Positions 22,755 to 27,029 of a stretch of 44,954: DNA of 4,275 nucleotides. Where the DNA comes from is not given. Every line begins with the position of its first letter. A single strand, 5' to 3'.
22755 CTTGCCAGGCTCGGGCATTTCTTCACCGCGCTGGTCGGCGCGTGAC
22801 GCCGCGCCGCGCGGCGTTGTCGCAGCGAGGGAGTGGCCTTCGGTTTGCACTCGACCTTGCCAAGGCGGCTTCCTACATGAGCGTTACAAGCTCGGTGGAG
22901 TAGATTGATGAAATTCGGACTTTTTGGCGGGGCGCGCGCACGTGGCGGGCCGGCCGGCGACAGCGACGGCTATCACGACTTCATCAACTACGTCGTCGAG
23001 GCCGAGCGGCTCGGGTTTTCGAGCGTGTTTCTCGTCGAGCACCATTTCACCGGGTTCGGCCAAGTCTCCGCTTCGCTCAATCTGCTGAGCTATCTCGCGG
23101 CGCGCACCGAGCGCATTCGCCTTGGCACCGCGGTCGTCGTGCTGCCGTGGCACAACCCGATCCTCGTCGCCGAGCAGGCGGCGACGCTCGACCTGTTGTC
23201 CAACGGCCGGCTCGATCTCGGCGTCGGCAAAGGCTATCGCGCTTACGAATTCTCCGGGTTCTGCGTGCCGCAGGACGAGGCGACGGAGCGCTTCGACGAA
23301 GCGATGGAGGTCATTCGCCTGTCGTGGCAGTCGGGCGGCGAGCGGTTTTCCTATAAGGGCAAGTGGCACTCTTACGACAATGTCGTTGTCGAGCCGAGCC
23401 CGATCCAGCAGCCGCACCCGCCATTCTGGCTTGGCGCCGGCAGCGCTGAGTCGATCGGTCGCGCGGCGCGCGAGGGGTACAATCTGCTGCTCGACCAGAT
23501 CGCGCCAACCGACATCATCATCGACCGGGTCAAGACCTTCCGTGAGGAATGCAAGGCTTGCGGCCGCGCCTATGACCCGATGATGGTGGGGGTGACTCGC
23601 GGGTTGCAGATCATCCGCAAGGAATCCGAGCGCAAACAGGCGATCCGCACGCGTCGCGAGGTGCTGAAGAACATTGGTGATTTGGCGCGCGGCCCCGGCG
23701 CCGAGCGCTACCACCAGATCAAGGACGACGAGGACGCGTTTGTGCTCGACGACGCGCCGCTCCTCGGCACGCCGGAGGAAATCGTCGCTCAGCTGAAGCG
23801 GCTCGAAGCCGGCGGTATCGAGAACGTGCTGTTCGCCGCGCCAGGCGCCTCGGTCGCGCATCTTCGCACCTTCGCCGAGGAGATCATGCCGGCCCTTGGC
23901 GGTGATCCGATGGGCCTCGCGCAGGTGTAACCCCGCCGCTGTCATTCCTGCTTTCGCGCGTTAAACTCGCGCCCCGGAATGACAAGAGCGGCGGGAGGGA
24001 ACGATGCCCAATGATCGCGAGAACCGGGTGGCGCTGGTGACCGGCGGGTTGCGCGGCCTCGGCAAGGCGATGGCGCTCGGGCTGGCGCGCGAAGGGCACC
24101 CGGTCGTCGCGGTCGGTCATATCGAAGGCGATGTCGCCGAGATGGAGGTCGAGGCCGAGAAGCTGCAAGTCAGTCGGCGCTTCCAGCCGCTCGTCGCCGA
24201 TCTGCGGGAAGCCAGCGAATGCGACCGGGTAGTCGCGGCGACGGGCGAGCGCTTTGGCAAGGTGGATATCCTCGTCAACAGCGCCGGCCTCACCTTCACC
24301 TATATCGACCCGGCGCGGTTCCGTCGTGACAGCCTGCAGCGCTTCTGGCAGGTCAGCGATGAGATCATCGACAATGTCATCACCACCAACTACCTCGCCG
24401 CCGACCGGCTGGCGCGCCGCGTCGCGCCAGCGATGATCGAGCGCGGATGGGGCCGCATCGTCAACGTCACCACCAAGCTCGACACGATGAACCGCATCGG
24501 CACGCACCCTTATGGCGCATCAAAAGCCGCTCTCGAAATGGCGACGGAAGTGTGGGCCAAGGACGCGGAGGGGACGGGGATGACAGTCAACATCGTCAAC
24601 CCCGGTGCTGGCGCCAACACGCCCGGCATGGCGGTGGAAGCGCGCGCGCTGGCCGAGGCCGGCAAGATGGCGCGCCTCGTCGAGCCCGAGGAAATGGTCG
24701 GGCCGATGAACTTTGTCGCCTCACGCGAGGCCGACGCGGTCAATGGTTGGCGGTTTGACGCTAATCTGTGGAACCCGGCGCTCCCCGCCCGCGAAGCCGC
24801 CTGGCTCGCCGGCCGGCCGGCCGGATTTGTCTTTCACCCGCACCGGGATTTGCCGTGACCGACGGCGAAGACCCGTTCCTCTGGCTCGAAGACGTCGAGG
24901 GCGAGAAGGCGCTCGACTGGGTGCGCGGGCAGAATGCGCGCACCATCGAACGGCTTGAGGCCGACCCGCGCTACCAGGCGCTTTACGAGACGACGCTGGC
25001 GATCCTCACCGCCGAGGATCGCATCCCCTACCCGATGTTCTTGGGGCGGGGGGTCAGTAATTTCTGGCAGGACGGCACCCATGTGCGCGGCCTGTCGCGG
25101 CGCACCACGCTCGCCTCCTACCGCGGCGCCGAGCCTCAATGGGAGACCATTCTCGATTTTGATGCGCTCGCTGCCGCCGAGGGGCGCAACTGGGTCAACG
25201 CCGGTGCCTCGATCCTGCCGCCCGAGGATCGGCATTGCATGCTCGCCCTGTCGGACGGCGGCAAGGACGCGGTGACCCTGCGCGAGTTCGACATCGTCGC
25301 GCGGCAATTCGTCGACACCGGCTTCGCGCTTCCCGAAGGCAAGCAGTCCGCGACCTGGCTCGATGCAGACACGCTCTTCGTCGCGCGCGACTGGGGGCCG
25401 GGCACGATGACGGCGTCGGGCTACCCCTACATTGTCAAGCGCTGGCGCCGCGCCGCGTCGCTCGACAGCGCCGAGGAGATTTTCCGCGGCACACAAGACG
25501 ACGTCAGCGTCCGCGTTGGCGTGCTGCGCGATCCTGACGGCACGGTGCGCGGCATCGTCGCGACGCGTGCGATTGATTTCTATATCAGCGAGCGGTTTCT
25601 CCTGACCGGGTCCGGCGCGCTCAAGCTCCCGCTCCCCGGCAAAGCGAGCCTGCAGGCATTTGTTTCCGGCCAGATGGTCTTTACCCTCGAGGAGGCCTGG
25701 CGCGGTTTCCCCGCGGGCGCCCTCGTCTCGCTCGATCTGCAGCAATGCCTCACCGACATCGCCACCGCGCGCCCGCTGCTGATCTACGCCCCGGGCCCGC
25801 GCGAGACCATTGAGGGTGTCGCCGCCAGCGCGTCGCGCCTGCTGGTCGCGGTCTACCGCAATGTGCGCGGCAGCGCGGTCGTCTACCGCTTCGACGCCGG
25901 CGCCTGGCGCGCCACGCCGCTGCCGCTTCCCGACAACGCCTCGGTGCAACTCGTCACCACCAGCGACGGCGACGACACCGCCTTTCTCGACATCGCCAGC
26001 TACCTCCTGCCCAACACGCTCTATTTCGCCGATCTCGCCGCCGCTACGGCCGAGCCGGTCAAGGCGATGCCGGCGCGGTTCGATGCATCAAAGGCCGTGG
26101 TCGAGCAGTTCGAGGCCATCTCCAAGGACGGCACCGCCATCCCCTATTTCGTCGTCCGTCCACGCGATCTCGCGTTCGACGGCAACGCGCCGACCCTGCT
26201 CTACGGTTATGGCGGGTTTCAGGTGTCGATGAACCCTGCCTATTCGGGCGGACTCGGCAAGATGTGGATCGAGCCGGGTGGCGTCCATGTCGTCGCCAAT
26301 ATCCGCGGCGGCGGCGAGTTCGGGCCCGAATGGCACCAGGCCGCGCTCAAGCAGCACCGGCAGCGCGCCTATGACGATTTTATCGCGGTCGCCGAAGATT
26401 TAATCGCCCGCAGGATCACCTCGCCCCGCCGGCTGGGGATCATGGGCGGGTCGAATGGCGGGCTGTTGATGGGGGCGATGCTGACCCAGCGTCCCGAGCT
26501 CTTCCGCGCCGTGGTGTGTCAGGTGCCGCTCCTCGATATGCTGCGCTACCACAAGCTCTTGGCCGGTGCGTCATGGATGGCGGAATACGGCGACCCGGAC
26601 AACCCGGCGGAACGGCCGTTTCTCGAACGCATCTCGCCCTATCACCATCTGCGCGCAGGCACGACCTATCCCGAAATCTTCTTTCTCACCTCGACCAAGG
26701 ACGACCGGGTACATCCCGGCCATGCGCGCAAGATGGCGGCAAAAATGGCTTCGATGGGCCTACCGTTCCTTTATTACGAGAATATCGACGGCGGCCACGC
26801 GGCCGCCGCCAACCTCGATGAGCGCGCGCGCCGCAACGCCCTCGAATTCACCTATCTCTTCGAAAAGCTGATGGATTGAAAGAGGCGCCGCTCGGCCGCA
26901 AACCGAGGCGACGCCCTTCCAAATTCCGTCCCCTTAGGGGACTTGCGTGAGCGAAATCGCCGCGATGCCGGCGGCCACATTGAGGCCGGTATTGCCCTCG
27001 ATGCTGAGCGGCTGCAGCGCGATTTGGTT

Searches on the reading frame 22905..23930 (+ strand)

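Call 27: search_protein_families(library=pfam, proteins=[window:22905-23930:+], max_evalue=0.00001)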
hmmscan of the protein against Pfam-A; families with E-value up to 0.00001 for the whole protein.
window:22905-23930:+ (341 aa): 1 family
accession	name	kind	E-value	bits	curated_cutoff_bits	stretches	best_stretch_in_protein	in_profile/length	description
PF00296.26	Bac_luciferase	-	2.6e-62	211.4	27.9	1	2-306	1-313/314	Luciferase-like monooxygenase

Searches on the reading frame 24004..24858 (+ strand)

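Call 27: search_protein_families(library=pfam, proteins=[window:24004-24858:+], max_evalue=0.00001)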
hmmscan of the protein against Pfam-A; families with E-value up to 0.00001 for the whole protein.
window:24004-24858:+ (284 aa): 2 families
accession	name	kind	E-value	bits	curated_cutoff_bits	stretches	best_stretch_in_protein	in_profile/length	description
PF00106.31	adh_short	-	9.4e-41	139.9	26.6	1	8-206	1-184/195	short chain dehydrogenase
PF13561.12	adh_short_C2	-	7.4e-30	104.7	27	1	17-248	6-226/236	Enoyl-(Acyl carrier protein) reductase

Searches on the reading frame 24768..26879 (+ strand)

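Call 27: search_protein_families(library=pfam, proteins=[window:24768-26879:+], max_evalue=0.00001)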
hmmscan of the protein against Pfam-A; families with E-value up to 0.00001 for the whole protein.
window:24768-26879:+ (703 aa): 2 families
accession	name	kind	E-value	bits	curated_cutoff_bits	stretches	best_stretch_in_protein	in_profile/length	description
PF00326.27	Peptidase_S9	-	7.4e-47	160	22.6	1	501-701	11-210/213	Prolyl oligopeptidase family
PF02897.21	Peptidase_S9_N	-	1.2e-36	126.9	24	1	34-433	19-413/414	Prolyl oligopeptidase, N-terminal beta-propeller domain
